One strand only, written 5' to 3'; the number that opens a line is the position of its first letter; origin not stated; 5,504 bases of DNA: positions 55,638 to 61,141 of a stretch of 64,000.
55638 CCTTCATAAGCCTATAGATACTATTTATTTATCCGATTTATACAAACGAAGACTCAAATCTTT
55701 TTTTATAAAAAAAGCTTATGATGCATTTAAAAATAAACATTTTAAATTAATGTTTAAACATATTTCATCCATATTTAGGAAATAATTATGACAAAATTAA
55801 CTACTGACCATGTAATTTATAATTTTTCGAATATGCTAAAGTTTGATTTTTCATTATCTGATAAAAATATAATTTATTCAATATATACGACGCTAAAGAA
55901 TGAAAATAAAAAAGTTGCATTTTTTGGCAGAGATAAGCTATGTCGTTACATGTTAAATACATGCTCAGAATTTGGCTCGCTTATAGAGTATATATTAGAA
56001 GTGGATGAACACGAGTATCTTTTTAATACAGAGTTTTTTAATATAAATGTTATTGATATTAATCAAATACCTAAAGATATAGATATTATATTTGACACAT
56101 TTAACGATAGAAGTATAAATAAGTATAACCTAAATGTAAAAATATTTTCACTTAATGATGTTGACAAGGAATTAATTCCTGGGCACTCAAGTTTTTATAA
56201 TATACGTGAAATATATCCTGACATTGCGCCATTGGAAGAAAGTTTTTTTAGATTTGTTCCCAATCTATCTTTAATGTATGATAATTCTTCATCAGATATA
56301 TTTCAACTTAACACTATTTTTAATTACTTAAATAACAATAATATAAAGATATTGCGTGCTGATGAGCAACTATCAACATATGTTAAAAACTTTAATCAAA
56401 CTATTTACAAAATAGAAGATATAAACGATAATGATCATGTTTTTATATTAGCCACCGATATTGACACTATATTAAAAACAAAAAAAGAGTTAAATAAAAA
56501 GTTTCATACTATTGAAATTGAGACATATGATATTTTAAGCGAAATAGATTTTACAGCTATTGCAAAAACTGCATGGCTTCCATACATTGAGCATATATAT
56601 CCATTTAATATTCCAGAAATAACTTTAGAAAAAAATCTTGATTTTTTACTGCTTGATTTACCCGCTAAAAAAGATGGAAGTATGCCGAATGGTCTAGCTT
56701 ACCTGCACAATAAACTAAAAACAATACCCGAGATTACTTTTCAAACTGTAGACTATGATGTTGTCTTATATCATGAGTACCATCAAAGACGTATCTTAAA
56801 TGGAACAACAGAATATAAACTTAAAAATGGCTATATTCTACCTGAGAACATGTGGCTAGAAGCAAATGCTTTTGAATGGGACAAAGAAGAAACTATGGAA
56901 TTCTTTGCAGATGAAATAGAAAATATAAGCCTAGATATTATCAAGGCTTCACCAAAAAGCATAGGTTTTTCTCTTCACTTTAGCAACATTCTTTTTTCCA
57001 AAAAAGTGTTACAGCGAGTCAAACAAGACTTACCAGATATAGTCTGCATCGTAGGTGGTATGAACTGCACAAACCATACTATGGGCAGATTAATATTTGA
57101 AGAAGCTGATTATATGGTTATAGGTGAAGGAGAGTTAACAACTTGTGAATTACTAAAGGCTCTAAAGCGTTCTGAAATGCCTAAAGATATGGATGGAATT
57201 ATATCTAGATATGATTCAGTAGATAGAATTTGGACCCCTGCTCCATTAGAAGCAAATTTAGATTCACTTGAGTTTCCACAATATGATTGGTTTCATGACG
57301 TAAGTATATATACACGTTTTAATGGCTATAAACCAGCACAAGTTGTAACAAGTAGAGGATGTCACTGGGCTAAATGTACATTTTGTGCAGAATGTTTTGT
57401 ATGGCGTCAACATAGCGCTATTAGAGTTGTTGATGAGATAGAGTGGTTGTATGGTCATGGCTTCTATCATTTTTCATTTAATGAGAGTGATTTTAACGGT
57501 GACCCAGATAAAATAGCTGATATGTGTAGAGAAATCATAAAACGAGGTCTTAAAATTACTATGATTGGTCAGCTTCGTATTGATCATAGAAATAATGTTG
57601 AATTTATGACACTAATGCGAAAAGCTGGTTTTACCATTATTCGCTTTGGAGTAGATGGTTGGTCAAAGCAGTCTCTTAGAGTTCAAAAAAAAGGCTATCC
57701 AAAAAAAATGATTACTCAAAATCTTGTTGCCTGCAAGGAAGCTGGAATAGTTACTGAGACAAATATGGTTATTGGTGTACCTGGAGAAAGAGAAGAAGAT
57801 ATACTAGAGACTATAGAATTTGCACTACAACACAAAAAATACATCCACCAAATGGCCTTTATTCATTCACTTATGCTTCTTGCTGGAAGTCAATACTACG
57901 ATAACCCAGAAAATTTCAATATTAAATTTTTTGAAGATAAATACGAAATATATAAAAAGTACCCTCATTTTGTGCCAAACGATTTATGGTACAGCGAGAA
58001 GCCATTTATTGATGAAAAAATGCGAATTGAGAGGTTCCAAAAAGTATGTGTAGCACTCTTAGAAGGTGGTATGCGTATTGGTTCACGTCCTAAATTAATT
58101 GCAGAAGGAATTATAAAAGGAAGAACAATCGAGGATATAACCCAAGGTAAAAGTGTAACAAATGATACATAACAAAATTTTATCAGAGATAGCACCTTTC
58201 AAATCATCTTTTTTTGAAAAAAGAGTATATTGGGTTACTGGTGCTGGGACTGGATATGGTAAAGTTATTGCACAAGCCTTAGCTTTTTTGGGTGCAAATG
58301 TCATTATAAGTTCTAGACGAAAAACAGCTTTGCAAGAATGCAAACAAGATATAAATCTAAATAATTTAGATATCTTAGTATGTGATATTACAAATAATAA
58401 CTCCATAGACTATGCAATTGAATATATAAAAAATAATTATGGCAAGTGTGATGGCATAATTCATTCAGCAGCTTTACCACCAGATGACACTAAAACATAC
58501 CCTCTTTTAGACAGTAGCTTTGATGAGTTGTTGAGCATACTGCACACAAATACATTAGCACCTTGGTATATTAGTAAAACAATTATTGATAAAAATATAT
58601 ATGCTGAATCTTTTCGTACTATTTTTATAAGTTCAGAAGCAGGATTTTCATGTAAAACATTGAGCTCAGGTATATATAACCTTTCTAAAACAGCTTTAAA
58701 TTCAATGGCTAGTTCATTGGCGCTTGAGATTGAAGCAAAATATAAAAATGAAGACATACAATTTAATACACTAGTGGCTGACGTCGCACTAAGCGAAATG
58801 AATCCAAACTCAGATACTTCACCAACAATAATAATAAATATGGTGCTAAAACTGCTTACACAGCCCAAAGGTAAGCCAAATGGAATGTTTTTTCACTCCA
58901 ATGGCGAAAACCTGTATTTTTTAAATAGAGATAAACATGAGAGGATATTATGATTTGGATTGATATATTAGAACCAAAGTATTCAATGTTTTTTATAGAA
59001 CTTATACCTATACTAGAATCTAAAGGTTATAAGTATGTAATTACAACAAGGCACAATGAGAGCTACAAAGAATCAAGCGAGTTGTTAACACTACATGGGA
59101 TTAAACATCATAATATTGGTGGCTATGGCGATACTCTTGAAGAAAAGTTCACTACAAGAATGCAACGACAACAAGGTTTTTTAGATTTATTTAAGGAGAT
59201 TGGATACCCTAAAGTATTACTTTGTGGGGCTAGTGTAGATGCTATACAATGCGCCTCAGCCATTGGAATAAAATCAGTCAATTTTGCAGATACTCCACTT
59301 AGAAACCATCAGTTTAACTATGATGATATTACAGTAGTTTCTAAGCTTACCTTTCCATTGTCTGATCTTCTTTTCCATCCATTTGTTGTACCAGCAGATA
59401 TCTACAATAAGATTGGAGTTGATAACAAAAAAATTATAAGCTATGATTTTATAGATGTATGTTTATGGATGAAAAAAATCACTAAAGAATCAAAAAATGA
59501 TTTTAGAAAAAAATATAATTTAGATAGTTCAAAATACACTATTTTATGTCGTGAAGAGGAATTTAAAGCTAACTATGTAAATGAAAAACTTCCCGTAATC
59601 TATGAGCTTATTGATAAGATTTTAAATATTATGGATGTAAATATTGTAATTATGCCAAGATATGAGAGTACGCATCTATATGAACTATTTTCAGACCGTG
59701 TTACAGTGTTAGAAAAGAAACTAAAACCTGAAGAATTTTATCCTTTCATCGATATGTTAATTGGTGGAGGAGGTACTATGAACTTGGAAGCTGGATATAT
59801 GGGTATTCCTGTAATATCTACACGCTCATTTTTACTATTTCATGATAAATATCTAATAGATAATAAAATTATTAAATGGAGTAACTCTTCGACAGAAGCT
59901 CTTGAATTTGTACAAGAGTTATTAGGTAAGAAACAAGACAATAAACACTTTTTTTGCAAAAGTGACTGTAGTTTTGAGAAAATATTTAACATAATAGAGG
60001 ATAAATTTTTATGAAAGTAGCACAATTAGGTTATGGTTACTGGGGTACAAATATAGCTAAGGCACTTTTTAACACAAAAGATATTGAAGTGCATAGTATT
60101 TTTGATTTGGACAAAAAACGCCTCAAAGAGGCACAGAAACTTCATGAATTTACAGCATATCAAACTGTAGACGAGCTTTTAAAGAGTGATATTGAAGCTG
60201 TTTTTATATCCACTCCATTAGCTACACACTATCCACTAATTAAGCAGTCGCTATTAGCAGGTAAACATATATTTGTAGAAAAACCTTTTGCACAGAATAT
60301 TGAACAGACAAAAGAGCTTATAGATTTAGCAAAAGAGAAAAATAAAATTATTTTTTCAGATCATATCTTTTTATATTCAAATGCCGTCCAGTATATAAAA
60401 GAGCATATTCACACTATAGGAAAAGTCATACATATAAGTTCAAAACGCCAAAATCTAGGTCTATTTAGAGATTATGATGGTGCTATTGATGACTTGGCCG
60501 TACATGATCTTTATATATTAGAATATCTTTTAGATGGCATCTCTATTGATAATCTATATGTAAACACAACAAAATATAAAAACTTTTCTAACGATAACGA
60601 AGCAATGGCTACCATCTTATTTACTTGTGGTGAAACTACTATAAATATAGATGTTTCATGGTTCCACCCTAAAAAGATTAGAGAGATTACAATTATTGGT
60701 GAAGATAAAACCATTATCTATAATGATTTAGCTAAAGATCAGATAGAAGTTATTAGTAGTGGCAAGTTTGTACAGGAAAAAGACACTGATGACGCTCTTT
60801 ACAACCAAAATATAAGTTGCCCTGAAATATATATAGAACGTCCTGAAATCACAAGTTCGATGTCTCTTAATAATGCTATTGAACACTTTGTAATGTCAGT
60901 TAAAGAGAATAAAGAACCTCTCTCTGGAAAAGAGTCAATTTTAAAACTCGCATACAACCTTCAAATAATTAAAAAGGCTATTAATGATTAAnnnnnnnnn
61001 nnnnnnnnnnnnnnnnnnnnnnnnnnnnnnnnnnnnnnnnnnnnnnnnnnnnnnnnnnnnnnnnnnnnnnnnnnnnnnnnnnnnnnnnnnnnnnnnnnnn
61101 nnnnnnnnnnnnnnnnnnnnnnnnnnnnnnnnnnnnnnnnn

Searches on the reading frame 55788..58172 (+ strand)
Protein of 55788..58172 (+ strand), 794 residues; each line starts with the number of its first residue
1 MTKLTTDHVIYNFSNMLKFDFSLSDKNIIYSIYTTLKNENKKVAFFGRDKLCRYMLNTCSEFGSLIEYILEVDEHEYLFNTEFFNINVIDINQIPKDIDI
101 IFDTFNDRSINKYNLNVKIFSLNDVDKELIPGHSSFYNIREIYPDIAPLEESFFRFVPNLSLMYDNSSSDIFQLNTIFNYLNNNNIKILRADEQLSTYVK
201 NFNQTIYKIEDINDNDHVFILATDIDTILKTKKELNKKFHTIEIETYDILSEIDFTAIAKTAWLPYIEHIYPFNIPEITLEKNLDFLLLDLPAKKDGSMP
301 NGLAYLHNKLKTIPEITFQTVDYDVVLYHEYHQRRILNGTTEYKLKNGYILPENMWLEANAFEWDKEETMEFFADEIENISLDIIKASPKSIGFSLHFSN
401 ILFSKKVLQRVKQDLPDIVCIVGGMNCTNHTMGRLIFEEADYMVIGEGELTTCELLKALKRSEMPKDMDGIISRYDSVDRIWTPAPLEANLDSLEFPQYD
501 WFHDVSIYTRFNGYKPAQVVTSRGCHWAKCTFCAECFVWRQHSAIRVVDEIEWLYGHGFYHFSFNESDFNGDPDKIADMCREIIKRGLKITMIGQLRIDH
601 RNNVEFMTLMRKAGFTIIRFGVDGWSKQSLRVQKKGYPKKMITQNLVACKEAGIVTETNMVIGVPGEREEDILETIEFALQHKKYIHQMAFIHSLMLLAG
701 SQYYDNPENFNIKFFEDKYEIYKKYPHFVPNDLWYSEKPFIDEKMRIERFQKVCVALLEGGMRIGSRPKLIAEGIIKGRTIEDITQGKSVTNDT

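Call 6: search_protein_families(library=pfam, proteins=[window:55788-58172:+])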
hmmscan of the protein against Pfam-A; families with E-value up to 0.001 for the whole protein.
window:55788-58172:+ (794 aa): 2 families
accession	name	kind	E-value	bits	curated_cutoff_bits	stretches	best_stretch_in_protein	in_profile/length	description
PF04055.27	Radical_SAM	-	3.1e-12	47.4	29.5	1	520-679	2-166/166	Radical SAM superfamily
PF02310.24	B12-binding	-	1.5e-05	25.3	32.1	1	378-455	41-120/121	B12 binding domain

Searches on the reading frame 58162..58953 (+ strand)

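Call 6: search_protein_families(library=pfam, proteins=[window:58162-58953:+])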
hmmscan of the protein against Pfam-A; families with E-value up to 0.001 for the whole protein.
window:58162-58953:+ (263 aa): 3 families
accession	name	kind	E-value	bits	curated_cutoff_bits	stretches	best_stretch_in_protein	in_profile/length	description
PF00106.31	adh_short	-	1.2e-23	84.1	26.6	1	23-216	3-189/195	short chain dehydrogenase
PF13561.12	adh_short_C2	-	1.2e-19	71.3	27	1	27-208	1-175/236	Enoyl-(Acyl carrier protein) reductase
PF08659.16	KR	-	2e-09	38.1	22.6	1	22-183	2-160/180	KR domain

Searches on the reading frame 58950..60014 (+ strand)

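Call 6: search_protein_families(library=pfam, proteins=[window:58950-60014:+])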
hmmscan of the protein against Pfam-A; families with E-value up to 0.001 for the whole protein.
window:58950-60014:+ (354 aa): 1 family
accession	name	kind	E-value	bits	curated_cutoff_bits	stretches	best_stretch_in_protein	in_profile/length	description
PF04007.18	DUF354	-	8.6e-35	120.9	22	1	2-349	3-344/349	Protein of unknown function (DUF354)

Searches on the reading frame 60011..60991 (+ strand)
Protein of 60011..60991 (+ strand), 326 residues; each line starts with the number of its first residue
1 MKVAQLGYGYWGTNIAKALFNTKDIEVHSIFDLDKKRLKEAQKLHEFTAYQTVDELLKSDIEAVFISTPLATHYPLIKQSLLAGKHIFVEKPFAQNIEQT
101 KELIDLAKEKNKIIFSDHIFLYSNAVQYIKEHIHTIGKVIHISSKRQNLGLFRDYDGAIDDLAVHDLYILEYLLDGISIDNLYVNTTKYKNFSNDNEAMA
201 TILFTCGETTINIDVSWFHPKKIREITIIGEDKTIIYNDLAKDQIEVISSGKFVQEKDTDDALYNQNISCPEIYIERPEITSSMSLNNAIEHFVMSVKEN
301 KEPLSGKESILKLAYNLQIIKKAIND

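Call 9: search_protein_families(library=pfam, proteins=[window:60011-60991:+])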
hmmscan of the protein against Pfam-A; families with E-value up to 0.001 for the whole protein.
window:60011-60991:+ (326 aa): 3 families
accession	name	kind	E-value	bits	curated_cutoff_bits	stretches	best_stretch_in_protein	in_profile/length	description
PF01408.29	GFO_IDH_MocA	-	7.1e-24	85.2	24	1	2-117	2-119/120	Oxidoreductase family, NAD-binding Rossmann fold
PF22725.1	GFO_IDH_MocA_C3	-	2.8e-06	27.8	27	1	155-235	42-123/124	GFO/IDH/MocA C-terminal domain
PF02894.22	GFO_IDH_MocA_C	-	1.1e-05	25.8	22.9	1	156-306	40-192/218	Oxidoreductase family, C-terminal alpha/beta domain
